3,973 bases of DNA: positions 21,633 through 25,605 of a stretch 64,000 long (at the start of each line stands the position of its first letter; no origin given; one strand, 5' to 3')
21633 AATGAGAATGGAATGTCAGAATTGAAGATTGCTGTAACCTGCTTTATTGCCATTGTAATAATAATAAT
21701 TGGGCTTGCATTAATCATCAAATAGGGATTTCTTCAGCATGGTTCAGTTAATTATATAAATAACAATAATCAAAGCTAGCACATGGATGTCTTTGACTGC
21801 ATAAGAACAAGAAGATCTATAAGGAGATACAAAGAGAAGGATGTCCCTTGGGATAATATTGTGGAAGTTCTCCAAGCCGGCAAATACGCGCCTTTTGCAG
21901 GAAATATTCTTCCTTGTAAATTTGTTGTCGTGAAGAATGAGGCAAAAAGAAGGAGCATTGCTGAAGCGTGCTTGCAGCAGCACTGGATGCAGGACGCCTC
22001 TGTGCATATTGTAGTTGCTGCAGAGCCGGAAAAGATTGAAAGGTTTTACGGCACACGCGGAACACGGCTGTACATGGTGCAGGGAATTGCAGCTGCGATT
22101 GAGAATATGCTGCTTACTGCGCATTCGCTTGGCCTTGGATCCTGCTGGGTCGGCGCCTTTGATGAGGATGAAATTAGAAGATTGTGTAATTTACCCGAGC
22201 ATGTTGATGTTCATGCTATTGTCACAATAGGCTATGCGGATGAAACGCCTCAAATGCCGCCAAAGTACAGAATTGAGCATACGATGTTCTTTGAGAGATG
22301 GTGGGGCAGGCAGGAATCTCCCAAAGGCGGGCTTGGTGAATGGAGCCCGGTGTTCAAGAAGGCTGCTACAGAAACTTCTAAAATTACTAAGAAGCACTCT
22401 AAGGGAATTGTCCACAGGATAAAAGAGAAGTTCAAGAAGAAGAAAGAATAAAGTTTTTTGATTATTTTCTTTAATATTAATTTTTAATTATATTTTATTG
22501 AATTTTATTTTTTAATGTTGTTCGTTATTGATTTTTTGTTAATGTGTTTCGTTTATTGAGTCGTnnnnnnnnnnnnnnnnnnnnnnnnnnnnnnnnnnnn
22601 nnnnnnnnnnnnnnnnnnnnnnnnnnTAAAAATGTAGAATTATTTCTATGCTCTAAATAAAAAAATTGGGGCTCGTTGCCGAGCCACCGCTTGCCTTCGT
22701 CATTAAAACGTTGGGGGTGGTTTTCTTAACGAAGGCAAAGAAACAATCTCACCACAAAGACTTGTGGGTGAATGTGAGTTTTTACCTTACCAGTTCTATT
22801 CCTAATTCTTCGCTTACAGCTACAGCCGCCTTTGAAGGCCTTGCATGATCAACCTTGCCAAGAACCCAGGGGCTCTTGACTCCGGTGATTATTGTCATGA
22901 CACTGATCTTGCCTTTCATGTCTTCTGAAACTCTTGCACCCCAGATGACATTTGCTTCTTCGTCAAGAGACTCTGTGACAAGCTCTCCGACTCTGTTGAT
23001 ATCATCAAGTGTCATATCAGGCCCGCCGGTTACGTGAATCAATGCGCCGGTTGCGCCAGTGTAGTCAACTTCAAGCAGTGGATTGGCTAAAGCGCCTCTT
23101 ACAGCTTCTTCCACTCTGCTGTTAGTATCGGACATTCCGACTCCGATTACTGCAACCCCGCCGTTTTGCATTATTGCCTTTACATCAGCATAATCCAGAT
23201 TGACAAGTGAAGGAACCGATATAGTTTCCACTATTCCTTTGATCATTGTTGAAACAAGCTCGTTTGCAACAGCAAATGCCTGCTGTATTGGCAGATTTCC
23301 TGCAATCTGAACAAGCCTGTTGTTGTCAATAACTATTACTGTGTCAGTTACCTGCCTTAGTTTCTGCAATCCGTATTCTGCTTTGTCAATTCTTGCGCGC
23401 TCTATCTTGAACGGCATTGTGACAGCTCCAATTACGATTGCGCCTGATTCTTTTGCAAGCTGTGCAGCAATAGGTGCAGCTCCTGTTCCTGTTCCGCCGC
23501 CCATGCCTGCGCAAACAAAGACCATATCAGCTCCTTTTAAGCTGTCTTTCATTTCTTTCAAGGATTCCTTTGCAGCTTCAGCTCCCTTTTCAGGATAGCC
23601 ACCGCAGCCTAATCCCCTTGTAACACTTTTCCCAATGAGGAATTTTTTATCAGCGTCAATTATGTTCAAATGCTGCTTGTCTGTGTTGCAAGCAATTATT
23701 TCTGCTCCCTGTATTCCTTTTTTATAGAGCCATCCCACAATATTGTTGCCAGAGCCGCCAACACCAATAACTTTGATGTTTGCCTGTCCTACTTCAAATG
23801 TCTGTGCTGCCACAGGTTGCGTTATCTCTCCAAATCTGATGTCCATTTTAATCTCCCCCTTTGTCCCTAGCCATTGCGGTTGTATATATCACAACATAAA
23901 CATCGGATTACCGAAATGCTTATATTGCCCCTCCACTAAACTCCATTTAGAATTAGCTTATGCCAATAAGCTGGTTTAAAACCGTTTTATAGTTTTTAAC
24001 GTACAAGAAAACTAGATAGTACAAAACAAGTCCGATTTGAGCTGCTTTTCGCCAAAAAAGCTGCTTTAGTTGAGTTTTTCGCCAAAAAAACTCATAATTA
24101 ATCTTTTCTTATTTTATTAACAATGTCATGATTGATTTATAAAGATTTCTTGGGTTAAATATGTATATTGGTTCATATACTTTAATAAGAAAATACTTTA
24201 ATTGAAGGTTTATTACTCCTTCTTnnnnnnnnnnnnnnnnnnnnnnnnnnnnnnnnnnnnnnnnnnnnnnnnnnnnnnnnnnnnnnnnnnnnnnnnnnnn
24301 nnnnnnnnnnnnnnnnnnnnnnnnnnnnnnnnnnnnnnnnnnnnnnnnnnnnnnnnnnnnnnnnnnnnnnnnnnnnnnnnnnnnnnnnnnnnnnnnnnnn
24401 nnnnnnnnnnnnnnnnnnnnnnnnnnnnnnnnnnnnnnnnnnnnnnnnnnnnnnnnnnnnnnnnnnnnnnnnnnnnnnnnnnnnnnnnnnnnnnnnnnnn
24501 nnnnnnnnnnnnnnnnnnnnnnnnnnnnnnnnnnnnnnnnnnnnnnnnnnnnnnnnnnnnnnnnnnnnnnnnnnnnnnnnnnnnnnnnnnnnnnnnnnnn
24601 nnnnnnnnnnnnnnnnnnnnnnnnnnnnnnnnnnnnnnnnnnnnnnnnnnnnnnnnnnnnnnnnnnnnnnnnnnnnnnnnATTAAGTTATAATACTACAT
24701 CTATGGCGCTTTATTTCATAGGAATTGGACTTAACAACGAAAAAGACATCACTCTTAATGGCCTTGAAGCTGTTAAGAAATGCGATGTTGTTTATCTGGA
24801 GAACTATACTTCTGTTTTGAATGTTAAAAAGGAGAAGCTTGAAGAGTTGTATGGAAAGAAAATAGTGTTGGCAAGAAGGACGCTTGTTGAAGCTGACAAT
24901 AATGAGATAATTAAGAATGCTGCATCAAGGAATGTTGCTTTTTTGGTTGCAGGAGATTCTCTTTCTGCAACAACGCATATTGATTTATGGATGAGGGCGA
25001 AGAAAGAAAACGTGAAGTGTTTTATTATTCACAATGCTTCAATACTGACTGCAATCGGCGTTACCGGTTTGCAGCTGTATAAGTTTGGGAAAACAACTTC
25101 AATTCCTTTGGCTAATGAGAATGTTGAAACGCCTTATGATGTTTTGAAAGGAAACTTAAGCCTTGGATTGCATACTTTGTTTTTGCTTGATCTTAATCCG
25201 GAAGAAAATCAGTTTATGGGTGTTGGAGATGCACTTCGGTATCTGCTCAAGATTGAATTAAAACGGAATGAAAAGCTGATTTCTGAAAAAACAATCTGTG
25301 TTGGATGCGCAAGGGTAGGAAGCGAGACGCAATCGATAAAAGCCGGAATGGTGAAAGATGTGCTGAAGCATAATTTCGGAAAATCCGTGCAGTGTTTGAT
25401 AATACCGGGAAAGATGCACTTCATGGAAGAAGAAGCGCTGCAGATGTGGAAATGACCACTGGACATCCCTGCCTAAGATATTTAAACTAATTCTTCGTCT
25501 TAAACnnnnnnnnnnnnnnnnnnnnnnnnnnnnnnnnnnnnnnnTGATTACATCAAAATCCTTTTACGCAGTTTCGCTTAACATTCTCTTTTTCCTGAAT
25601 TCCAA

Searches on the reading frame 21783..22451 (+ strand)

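Call 74: search_protein_families(library=pfam, proteins=[window:21783-22451:+], max_evalue=0.001)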
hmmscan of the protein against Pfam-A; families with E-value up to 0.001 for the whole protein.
window:21783-22451:+ (222 aa): 2 families
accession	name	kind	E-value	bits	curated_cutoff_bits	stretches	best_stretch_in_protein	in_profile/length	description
PF00881.29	Nitroreductase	-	3e-32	112.5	23.5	2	64-151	82-167/167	Nitroreductase family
PF14512.11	TM1586_NiRdase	-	9.5e-10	38.9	27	1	3-155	2-136/215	Putative TM nitroreductase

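Call 84: search_protein_families(library=padloc, proteins=[window:21783-22451:+], max_evalue=0.00001)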
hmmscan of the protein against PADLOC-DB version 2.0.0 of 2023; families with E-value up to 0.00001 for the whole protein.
window:21783-22451:+ (222 aa): 0 families

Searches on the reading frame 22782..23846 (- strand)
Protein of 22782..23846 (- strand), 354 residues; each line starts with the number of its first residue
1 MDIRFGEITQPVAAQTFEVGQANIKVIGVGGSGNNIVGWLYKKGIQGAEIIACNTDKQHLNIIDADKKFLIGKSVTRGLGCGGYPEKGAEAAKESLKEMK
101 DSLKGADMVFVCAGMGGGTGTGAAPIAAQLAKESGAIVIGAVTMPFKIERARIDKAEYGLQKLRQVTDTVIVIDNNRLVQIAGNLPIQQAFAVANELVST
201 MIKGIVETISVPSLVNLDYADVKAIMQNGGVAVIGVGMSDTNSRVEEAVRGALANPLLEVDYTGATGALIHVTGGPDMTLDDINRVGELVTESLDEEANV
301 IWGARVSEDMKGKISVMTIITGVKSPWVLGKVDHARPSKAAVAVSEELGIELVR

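Call 74: search_protein_families(library=pfam, proteins=[window:22782-23846:-], max_evalue=0.001)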
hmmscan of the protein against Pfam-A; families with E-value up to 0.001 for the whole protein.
window:22782-23846:- (354 aa): 2 families
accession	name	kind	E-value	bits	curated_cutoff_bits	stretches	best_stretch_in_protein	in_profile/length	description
PF00091.31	Tubulin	-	2.2e-47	162.2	33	1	23-182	1-189/190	Tubulin/FtsZ family, GTPase domain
PF12327.13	FtsZ_C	-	2.9e-32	111.3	27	1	230-324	1-95/95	FtsZ family, C-terminal domain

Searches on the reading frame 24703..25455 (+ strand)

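Call 74: search_protein_families(library=pfam, proteins=[window:24703-25455:+], max_evalue=0.001)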
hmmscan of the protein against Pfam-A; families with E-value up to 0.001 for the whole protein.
window:24703-25455:+ (250 aa): 1 family
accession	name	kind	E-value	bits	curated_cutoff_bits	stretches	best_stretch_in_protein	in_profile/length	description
PF00590.25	TP_methylase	-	1.1e-18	68.3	27.8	1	3-218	2-209/212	Tetrapyrrole (Corrin/Porphyrin) Methylases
